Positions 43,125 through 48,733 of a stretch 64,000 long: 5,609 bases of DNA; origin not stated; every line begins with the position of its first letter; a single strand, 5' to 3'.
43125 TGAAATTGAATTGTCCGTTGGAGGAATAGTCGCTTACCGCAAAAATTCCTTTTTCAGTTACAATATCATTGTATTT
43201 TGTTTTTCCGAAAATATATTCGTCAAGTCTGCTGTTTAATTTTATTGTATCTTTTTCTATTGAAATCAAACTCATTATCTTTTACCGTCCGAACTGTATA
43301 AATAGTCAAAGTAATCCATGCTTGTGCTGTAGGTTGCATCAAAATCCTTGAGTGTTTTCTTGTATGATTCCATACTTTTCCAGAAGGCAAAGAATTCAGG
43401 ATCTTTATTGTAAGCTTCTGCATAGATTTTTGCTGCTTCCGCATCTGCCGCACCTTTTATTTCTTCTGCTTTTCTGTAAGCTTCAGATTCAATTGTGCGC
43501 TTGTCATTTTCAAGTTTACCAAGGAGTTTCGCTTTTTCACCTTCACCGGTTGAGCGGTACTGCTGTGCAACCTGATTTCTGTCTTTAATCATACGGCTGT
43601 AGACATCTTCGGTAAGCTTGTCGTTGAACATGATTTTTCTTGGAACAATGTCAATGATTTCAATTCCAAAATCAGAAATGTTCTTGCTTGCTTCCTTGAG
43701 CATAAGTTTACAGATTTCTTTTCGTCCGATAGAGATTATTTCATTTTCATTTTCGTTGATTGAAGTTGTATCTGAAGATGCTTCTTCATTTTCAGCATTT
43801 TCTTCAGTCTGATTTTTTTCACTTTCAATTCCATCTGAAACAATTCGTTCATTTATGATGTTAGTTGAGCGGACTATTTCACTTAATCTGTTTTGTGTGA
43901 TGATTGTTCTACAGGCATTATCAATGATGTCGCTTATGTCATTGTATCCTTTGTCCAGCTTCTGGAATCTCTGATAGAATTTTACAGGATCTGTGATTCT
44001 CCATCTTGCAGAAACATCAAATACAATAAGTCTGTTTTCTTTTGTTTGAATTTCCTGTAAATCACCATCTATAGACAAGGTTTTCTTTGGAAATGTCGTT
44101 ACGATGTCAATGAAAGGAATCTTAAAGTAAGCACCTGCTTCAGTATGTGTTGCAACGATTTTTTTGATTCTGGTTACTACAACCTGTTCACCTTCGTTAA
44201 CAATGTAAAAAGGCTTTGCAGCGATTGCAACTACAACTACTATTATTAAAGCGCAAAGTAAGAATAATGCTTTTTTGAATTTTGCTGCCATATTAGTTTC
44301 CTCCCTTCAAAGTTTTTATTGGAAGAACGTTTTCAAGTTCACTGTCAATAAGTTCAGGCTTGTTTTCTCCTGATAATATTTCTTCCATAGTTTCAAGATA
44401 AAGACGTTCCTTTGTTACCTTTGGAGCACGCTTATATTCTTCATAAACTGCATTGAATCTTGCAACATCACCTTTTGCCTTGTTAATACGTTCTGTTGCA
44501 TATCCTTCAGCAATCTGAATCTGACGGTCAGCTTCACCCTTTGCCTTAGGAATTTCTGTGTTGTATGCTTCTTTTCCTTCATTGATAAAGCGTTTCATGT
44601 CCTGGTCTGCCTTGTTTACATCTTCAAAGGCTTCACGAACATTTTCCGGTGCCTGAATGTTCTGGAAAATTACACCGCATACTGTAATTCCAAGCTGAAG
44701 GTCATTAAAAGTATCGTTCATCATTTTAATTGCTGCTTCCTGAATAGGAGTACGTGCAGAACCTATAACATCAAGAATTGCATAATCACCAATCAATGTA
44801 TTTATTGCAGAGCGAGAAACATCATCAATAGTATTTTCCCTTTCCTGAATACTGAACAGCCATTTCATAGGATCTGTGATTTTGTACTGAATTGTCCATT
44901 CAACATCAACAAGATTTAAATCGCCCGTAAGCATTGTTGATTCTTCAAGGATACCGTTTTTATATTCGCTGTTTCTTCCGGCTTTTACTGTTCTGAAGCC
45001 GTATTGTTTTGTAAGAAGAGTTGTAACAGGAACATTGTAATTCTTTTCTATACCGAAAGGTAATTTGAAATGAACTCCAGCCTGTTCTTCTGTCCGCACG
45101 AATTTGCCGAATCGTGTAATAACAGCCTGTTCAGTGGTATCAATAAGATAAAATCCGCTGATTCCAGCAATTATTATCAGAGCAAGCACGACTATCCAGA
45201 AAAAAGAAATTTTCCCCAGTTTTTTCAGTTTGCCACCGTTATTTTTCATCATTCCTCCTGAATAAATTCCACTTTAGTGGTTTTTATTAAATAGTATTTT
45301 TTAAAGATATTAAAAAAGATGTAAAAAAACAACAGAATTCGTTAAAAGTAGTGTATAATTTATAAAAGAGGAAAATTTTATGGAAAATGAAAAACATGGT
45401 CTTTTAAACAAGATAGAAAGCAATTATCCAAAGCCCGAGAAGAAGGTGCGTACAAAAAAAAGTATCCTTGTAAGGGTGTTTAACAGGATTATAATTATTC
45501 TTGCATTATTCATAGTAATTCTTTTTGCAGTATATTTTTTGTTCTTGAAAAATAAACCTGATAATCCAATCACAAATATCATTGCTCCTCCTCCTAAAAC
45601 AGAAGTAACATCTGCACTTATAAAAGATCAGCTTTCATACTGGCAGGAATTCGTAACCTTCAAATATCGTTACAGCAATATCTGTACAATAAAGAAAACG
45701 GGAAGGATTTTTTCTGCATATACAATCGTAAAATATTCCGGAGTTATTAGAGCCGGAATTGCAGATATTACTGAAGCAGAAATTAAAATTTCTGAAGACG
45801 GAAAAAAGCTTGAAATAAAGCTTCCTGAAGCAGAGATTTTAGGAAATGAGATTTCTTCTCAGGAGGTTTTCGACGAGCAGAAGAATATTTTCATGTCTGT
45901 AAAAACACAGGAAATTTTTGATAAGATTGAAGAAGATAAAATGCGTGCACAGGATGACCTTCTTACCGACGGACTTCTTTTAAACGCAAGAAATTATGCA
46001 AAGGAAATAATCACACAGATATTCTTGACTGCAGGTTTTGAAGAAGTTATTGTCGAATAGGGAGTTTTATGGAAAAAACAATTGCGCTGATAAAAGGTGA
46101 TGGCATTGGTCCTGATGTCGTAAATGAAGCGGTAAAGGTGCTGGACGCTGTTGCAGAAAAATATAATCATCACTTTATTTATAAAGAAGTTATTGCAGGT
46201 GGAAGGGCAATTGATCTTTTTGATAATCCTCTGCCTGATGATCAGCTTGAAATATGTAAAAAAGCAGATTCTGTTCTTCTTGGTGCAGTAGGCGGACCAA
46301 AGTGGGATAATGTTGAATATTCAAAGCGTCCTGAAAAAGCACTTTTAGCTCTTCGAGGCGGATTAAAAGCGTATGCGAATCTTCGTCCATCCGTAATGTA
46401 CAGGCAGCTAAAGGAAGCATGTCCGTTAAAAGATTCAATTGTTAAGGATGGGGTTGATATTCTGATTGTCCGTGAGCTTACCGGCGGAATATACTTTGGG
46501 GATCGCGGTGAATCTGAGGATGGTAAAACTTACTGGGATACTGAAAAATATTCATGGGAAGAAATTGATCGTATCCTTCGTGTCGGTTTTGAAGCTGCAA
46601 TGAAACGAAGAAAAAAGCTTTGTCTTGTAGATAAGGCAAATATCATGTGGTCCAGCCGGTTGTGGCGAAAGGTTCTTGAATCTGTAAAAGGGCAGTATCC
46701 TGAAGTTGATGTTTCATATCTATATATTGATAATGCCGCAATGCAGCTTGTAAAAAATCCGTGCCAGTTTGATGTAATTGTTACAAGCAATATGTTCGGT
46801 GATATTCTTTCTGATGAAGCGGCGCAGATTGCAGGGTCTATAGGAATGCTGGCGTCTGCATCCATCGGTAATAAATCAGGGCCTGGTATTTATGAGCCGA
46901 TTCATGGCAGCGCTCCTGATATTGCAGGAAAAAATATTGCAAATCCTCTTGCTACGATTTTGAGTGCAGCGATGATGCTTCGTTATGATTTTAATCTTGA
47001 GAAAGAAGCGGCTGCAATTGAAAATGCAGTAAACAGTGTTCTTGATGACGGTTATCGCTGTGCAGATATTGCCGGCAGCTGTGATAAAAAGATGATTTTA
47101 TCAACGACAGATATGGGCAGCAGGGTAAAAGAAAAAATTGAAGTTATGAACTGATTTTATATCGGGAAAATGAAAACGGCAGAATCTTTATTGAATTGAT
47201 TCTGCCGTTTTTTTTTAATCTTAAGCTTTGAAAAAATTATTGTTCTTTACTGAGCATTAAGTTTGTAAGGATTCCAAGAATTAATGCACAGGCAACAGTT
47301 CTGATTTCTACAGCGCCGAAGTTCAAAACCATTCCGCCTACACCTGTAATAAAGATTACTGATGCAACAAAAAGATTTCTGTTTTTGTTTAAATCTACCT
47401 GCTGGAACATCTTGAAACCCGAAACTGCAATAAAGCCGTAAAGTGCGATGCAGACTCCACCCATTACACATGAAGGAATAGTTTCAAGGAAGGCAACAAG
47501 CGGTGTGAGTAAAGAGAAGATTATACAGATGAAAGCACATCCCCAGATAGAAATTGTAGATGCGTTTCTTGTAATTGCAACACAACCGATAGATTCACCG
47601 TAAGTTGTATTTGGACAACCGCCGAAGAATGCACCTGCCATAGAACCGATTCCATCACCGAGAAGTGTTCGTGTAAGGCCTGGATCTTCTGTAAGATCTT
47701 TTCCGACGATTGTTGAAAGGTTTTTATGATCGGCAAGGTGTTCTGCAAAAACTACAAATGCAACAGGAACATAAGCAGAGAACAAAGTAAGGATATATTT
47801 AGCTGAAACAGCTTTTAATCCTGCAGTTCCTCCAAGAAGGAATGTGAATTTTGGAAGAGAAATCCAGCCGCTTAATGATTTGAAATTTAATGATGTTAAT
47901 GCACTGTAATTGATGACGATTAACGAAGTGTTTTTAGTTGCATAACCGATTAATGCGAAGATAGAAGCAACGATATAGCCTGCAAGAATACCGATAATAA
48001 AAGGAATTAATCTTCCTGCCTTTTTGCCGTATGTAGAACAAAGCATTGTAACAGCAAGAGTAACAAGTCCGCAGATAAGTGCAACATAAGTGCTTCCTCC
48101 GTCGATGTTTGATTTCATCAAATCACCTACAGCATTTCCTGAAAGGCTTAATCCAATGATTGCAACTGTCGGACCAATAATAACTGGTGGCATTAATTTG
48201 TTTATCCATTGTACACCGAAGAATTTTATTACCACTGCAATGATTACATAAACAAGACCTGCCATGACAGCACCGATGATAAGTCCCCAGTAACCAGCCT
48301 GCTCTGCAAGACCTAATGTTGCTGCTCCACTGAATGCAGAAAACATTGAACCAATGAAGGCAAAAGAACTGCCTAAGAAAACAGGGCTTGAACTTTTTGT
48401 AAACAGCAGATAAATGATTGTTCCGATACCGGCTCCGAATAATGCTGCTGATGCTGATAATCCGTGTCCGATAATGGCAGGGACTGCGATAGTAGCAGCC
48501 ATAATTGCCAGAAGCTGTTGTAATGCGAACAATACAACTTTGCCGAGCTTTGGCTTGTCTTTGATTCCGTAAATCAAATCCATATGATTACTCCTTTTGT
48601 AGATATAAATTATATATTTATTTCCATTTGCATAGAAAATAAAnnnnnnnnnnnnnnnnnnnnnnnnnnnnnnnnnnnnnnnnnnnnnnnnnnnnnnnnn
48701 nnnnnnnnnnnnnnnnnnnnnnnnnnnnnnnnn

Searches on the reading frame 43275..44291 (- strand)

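Call 10: search_protein_families(library=pfam, proteins=[window:43275-44291:-], max_evalue=0.00001)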
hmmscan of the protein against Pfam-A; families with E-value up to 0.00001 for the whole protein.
window:43275-44291:- (338 aa): 1 family
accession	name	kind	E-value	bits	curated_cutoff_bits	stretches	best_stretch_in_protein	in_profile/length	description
PF01145.31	Band_7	-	1.6e-21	77.6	23.6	1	30-250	2-175/176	SPFH domain / Band 7 family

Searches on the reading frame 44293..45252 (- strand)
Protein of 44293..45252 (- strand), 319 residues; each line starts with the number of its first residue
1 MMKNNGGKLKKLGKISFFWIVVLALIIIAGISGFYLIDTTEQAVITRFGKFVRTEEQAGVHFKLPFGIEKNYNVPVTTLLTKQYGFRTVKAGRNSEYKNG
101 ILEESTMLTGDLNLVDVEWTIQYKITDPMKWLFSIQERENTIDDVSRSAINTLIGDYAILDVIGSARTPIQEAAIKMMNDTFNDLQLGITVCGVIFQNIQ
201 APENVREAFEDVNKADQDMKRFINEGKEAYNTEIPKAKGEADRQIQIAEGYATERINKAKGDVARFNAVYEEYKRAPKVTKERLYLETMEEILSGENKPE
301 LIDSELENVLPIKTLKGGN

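Call 10: search_protein_families(library=pfam, proteins=[window:44293-45252:-], max_evalue=0.00001)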
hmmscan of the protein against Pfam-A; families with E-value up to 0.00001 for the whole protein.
window:44293-45252:- (319 aa): 1 family
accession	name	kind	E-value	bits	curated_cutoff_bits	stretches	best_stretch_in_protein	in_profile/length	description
PF01145.31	Band_7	-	1.5e-22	81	23.6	1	37-238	3-173/176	SPFH domain / Band 7 family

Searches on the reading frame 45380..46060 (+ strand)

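Call 10: search_protein_families(library=pfam, proteins=[window:45380-46060:+], max_evalue=0.00001)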
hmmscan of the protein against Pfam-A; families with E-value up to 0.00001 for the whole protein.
window:45380-46060:+ (226 aa): 1 family
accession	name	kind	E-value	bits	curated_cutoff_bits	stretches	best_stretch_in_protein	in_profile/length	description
PF14014.11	DUF4230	-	1.4e-18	67.8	27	1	89-225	7-148/148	Protein of unknown function (DUF4230)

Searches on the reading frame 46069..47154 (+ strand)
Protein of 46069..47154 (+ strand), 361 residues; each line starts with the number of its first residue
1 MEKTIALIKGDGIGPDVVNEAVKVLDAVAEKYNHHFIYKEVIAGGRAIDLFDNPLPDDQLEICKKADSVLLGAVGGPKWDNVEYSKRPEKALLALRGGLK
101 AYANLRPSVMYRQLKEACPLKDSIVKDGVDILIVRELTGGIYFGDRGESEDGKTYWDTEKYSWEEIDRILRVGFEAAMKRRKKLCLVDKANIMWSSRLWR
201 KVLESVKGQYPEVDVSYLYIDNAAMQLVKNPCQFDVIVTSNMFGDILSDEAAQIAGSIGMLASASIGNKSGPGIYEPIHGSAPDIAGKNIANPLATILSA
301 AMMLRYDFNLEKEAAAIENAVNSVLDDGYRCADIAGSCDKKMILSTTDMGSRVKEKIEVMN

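Call 10: search_protein_families(library=pfam, proteins=[window:46069-47154:+], max_evalue=0.00001)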
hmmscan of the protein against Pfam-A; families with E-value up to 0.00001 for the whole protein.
window:46069-47154:+ (361 aa): 1 family
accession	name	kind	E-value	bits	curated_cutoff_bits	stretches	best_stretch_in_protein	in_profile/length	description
PF00180.25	Iso_dh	-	7.3e-134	446.9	27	1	4-353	1-348/348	Isocitrate/isopropylmalate dehydrogenase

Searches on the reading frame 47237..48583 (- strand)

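Call 10: search_protein_families(library=pfam, proteins=[window:47237-48583:-], max_evalue=0.00001)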
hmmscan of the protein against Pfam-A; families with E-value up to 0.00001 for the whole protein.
window:47237-48583:- (448 aa): 1 family
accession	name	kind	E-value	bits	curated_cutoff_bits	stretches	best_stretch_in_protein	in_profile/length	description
PF00860.26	Xan_ur_permease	-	3.2e-73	247.1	27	1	15-420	2-386/389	Permease family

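Call 63: search_protein_families(library=ncbifam, proteins=[window:47237-48583:-], max_evalue=1e-10)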
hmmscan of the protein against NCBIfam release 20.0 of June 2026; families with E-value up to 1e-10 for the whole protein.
window:47237-48583:- (448 aa): 4 families
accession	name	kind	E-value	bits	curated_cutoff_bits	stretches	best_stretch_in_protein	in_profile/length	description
NF007995.0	PRK10720.1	equivalog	5e-84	282.6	477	1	4-444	5-406/429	uracil permease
TIGR00801.1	ncs2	superfamily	8e-79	265.5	291.8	1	12-442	3-414/415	NCS2 family nucleobase:cation symporter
TIGR03616.1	RutG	equivalog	1.2e-49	169.2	758.65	1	10-447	26-428/429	pyrimidine utilization transport protein G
TIGR03173.1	pbuX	subfamily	7.9e-43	146.7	414.15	1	20-418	2-371/407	xanthine permease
